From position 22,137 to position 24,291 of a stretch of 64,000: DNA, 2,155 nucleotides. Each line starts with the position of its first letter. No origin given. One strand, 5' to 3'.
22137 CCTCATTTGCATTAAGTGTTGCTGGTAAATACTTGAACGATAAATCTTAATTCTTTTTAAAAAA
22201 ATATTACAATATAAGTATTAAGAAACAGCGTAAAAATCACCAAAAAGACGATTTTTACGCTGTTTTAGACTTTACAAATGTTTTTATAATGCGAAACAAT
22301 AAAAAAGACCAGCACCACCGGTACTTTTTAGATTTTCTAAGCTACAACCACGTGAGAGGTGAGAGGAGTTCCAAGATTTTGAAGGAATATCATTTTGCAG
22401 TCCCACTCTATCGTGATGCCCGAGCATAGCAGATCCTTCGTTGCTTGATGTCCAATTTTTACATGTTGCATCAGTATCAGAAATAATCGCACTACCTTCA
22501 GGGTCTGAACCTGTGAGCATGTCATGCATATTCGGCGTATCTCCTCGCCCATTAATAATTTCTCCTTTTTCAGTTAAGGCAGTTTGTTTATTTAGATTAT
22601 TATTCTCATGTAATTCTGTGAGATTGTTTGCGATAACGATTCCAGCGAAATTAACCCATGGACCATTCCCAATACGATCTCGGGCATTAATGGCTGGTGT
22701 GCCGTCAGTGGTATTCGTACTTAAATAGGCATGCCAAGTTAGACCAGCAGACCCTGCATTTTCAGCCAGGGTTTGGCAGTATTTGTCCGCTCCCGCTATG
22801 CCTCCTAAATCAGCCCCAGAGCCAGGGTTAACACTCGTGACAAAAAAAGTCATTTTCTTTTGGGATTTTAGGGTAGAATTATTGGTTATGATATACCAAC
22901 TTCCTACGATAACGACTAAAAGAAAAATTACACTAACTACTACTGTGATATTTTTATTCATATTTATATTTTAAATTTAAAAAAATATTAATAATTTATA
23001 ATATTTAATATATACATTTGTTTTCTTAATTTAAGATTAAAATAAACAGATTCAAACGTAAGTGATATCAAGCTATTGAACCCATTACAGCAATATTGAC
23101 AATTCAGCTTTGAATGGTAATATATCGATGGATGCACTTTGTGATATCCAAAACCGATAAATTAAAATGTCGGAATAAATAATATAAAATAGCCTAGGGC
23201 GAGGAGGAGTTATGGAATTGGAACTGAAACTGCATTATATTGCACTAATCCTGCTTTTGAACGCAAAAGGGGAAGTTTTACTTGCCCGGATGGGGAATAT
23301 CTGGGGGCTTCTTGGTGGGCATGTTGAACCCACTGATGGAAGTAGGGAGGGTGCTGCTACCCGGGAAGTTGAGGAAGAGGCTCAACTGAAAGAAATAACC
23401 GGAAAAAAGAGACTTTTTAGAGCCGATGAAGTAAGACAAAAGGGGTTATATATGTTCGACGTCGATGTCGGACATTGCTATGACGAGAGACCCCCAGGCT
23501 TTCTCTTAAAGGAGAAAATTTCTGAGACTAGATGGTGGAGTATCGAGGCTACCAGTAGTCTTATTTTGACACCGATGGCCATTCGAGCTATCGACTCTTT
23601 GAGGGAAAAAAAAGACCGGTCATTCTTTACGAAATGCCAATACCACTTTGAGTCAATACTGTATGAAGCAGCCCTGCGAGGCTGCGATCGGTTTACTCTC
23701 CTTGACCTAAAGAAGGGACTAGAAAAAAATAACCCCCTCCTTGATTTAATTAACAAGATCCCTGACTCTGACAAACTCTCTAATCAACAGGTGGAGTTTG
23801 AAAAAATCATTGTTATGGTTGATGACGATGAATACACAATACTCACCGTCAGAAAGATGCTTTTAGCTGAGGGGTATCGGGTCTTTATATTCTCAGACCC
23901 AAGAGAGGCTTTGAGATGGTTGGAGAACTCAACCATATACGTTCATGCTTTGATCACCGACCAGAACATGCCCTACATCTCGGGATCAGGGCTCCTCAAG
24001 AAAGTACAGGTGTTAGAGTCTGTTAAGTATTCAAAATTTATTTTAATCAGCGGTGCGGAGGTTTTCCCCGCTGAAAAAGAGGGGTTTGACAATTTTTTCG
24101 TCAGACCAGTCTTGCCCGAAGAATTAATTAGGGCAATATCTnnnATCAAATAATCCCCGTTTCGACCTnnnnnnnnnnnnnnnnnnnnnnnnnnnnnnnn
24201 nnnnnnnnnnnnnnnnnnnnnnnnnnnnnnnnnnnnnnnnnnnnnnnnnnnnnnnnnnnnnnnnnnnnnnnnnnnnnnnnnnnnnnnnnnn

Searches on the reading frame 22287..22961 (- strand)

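Call 27: search_protein_families(library=pfam, proteins=[window:22287-22961:-], max_evalue=0.001)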
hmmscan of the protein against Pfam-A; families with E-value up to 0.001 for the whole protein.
window:22287-22961:- (225 aa): 2 families
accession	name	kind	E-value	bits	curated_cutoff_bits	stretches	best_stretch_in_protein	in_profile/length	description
PF06482.17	Endostatin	-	5.4e-05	23.3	29.4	1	45-176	7-135/170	Collagenase NC10 and Endostatin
PF07588.17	DUF1554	-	9.6e-05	22.7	27.5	0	50-177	6-124/136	Protein of unknown function (DUF1554)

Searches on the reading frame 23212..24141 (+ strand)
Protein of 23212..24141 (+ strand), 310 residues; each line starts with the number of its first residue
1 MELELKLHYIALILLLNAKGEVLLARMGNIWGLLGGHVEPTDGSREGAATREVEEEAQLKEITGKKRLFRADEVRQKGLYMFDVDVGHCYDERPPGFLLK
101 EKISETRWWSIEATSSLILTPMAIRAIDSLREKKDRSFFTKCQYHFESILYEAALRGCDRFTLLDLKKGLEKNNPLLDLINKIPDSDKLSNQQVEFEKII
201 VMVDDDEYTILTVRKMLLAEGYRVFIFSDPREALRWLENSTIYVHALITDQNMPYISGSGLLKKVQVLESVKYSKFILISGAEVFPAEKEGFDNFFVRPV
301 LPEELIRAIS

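Call 27: search_protein_families(library=pfam, proteins=[window:23212-24141:+], max_evalue=0.001)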
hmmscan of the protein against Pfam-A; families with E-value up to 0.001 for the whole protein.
window:23212-24141:+ (310 aa): 2 families
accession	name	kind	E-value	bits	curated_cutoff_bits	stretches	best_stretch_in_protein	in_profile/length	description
PF00293.34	NUDIX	-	1.2e-11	45.1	21.1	1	8-114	3-118/134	NUDIX domain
PF00072.30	Response_reg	-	5.5e-10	39.8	30.2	1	200-309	1-110/111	Response regulator receiver domain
